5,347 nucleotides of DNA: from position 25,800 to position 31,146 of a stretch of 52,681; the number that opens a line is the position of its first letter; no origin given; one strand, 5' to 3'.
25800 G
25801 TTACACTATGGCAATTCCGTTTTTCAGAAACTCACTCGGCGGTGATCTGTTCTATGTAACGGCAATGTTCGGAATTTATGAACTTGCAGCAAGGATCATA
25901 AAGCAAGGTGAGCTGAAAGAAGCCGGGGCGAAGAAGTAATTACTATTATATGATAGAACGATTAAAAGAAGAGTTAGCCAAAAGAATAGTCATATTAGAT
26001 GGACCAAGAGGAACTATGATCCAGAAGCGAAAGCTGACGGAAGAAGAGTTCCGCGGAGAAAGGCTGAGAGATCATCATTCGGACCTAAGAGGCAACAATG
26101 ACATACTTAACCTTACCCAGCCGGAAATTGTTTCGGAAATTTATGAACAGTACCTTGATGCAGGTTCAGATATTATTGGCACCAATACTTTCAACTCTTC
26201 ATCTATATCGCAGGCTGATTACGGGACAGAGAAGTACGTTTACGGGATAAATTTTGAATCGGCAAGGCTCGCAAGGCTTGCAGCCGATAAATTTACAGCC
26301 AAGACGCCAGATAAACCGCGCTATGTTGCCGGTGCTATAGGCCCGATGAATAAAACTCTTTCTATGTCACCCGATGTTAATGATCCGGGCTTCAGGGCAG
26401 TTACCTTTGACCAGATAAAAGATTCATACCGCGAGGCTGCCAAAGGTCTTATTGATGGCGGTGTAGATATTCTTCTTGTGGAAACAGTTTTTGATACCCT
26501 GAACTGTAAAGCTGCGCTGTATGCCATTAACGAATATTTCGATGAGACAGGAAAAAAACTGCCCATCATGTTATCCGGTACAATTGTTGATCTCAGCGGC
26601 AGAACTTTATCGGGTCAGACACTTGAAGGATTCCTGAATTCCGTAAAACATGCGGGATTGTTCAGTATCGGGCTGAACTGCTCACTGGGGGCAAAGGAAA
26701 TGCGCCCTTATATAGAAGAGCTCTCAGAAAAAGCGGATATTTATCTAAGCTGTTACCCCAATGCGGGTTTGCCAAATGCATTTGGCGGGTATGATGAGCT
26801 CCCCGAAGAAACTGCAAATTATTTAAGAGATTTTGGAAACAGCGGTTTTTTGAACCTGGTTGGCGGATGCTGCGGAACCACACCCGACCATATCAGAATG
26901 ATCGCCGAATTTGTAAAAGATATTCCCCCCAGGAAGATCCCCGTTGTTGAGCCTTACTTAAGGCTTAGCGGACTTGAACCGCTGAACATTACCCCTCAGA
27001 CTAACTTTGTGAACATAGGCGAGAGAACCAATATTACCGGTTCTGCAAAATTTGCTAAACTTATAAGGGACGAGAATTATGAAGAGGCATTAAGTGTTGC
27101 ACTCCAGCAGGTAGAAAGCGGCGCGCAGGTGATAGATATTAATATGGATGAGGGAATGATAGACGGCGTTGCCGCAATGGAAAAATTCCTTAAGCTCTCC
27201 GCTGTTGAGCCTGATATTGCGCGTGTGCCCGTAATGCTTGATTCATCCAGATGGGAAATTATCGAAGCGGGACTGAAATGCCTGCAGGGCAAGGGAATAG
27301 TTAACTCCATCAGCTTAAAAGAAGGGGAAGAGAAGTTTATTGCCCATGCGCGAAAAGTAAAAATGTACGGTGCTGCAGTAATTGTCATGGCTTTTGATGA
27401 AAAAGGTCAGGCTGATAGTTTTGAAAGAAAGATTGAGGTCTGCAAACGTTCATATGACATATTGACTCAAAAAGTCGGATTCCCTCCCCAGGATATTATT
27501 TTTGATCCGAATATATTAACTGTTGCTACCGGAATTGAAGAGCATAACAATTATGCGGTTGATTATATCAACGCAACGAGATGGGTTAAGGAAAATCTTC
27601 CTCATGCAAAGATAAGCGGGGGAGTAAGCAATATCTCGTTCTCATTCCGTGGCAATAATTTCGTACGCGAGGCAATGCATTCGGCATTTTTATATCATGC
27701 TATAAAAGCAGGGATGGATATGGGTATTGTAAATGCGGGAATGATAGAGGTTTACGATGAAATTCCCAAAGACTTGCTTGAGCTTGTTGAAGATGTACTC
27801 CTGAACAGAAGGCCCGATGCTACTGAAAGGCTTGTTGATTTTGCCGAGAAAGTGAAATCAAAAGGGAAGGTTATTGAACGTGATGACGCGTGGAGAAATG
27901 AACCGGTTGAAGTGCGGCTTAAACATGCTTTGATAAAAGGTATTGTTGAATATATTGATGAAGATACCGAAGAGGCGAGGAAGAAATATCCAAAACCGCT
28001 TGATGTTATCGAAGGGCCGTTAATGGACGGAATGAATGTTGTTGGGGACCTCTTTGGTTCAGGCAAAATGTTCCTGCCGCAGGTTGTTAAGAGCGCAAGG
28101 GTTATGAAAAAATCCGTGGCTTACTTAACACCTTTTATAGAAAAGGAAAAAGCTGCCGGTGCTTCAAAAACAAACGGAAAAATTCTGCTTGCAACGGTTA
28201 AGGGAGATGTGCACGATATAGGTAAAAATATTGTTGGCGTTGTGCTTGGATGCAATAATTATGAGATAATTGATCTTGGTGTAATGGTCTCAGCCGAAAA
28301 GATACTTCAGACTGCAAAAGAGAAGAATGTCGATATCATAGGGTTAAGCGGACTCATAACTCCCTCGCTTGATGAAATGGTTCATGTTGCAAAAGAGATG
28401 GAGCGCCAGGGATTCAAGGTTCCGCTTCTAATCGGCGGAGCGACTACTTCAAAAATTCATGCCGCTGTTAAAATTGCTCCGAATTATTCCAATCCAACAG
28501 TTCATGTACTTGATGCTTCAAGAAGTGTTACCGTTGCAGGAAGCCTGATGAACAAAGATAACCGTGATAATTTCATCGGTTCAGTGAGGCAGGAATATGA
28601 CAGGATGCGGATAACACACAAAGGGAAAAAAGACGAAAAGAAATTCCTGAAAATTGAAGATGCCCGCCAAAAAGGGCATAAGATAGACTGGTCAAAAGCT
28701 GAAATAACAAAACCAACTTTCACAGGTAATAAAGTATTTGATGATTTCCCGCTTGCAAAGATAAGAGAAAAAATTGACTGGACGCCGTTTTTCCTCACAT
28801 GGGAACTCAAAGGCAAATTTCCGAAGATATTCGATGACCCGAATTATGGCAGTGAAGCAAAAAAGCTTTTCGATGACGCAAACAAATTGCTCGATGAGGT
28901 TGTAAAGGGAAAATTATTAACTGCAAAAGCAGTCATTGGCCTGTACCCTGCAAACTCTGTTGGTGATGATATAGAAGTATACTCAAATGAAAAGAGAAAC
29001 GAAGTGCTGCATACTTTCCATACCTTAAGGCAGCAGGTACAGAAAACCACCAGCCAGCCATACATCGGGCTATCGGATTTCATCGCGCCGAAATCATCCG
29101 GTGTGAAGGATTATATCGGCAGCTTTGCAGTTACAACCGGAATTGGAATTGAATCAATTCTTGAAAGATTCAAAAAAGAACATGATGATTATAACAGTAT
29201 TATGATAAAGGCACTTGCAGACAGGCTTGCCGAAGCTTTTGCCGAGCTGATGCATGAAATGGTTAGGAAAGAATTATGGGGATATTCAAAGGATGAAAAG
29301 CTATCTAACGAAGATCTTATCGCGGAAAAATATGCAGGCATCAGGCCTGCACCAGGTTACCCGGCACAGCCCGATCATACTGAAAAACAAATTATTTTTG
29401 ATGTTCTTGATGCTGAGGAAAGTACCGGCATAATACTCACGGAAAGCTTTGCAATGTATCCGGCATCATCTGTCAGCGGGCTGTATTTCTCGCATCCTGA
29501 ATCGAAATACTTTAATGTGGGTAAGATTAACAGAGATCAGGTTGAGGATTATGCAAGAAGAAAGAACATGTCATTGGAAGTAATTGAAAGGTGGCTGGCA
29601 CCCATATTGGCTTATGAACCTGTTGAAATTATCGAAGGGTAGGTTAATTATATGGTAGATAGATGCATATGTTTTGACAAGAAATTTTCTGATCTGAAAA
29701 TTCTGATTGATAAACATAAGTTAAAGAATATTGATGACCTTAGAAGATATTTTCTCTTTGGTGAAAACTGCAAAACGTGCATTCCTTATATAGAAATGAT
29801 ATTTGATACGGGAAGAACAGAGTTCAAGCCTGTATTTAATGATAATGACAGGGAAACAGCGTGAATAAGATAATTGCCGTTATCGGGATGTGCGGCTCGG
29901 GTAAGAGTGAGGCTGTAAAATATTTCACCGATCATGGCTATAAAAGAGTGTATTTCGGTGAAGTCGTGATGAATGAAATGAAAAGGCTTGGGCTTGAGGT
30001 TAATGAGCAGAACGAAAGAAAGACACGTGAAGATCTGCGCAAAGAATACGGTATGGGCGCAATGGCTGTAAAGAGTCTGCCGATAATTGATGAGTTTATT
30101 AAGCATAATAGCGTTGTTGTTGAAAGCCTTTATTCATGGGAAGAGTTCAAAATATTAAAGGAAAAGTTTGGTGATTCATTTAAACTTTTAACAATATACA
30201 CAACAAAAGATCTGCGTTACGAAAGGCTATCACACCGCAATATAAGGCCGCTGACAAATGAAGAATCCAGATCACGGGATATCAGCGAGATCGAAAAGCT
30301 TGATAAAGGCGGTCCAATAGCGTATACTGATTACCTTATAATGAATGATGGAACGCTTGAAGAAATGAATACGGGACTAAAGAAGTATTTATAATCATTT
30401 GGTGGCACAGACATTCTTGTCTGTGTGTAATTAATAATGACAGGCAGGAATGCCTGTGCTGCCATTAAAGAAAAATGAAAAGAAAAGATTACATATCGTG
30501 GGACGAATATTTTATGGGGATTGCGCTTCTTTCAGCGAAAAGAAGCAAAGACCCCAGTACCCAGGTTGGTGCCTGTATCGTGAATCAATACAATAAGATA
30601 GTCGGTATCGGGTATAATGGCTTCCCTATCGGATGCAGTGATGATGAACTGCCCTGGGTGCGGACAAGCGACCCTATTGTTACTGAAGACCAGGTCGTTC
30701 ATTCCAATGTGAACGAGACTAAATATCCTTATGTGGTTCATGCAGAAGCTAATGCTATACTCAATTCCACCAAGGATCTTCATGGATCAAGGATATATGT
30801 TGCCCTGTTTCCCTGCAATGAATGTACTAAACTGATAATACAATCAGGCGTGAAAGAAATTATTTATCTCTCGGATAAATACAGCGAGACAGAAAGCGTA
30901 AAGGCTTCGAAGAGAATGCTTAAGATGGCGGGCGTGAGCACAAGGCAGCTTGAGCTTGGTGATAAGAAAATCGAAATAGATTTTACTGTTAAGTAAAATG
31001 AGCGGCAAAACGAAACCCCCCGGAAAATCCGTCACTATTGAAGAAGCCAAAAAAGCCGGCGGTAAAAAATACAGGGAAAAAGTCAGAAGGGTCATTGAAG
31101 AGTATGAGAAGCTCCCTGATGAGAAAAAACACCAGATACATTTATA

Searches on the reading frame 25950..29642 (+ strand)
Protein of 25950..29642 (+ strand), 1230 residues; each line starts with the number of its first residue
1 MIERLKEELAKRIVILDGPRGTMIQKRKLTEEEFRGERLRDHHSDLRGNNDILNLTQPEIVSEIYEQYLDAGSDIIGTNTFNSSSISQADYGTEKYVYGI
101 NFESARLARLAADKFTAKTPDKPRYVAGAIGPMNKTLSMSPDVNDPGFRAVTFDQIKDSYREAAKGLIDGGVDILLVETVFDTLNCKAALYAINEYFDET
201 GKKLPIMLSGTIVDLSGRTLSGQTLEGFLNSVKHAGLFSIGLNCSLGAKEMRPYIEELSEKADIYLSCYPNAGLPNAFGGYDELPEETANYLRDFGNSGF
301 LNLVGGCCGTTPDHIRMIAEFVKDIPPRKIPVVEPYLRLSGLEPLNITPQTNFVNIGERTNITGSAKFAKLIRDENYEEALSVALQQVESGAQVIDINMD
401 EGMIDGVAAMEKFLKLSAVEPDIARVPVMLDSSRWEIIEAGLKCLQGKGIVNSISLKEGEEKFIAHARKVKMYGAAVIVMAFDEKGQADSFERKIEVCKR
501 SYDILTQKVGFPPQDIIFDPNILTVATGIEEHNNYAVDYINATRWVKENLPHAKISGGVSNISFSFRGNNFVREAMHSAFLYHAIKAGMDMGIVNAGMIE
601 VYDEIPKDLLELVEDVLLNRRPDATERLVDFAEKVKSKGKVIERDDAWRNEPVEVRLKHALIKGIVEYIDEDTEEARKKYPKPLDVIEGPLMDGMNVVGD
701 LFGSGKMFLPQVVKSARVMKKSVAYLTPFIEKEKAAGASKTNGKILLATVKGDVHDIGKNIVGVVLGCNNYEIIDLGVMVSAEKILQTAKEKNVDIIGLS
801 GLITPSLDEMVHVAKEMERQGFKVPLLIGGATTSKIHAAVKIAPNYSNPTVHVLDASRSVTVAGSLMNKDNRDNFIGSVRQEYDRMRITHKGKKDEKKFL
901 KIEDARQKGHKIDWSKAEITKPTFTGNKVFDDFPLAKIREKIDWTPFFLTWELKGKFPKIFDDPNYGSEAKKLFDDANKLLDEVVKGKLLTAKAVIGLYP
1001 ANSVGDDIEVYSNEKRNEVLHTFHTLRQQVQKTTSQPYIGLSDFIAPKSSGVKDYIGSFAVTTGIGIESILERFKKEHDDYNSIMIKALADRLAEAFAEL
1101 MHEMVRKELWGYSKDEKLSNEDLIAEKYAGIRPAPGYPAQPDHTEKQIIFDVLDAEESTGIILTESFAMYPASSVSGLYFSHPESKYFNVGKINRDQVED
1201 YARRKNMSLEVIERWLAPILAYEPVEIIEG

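Call 47: search_protein_families(library=pfam, proteins=[window:25950-29642:+], max_evalue=0.00001)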
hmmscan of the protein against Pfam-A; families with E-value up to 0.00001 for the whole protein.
window:25950-29642:+ (1230 aa): 5 families
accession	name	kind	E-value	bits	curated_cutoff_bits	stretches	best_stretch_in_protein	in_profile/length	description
PF02965.22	Met_synt_B12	-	1.6e-131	438.2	25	1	935-1206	2-273/273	Vitamin B12 dependent methionine synthase, activation domain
PF02574.22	S-methyl_trans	-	2.6e-91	306.9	22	1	14-322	1-283/283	Homocysteine S-methyltransferase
PF00809.28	Pterin_bind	-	2.3e-61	208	25.5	1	357-595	1-244/244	Pterin binding enzyme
PF02607.22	B12-binding_2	-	1.9e-25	89.3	23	1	656-726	4-73/74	B12 binding domain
PF02310.24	B12-binding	-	4.5e-20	72.1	32.1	1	743-834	1-92/121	B12 binding domain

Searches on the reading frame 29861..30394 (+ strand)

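Call 48: search_protein_families(library=pfam, proteins=[window:29861-30394:+], max_evalue=0.00001)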
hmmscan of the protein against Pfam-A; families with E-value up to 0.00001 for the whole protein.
window:29861-30394:+ (177 aa): 1 family
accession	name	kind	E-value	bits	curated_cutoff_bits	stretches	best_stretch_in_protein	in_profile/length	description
PF13238.12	AAA_18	-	8.3e-08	33.2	29.4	1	5-129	1-114/128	AAA domain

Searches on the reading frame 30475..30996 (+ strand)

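Call 48: search_protein_families(library=pfam, proteins=[window:30475-30996:+], max_evalue=0.00001)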
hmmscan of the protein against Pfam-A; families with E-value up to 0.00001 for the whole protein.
window:30475-30996:+ (173 aa): 2 families
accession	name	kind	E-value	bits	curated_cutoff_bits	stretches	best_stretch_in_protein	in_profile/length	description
PF00383.29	dCMP_cyt_deam_1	-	5.1e-25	87.8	25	1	8-132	2-101/102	Cytidine and deoxycytidylate deaminase zinc-binding region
PF14437.12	MafB19-deam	-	1.5e-13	51.3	27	1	8-153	2-120/142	MafB19-like deaminase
